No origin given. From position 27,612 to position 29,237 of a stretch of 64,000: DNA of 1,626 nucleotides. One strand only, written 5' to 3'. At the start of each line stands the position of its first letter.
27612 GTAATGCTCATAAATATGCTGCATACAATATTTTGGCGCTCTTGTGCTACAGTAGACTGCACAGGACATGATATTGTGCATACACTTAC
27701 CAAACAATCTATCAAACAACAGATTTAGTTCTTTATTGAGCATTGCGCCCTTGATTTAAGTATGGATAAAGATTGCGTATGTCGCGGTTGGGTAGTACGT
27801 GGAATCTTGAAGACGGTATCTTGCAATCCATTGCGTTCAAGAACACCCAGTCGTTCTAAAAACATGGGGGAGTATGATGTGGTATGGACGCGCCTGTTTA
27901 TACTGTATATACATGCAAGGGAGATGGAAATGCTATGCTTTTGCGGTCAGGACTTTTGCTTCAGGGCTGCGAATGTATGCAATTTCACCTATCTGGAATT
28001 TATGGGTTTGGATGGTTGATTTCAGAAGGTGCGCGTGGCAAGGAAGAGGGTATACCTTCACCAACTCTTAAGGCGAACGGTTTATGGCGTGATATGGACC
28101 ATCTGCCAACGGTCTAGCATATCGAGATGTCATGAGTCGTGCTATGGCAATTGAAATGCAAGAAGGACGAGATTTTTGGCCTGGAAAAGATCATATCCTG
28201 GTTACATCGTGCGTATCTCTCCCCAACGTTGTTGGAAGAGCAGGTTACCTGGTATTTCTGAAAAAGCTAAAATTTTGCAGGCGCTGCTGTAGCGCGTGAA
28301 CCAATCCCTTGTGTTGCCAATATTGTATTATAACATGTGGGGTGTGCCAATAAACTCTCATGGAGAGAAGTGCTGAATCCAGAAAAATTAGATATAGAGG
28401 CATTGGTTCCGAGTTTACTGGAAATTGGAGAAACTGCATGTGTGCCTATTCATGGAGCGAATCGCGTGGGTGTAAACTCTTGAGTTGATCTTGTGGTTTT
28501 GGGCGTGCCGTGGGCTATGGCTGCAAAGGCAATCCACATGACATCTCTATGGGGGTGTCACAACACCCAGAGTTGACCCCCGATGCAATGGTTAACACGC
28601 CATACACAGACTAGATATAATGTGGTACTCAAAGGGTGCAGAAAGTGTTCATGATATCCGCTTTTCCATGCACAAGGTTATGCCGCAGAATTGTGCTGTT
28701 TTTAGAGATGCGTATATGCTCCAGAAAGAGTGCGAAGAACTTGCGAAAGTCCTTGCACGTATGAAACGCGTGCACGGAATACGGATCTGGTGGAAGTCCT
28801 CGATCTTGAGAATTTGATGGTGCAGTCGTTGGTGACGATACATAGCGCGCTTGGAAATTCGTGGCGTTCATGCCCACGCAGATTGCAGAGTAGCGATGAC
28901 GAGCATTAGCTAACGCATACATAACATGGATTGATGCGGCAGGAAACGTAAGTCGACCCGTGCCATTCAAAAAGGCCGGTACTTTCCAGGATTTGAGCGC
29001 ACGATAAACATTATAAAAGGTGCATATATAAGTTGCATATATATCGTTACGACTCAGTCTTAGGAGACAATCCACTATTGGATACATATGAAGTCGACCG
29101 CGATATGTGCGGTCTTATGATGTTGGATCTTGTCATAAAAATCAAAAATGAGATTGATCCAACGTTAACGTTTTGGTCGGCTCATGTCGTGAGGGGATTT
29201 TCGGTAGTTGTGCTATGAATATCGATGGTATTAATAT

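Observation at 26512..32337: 5.8-kb stretch without long ORFs containing decayed sdhA/sdhB (complex II) pseudogenes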

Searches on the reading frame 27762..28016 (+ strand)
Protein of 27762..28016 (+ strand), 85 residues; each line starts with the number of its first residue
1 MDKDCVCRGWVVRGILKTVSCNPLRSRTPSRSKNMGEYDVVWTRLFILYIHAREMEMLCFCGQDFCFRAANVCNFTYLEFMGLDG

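Call 74: search_protein_families(library=pfam, proteins=[window:27762-28016:+], max_evalue=0.1)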
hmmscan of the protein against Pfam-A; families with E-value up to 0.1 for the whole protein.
window:27762-28016:+ (85 aa): 0 families

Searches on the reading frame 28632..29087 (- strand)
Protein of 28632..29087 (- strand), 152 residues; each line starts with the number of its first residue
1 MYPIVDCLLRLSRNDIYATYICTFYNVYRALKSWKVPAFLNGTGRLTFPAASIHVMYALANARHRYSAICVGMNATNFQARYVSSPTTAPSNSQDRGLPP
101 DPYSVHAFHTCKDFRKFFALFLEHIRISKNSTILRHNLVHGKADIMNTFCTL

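Call 74: search_protein_families(library=pfam, proteins=[window:28632-29087:-], max_evalue=0.1)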
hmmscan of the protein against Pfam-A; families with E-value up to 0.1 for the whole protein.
window:28632-29087:- (152 aa): 0 families
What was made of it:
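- Checked: The longest is an antisense ORF at 28629-29087 with no Pfam match (call 74).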
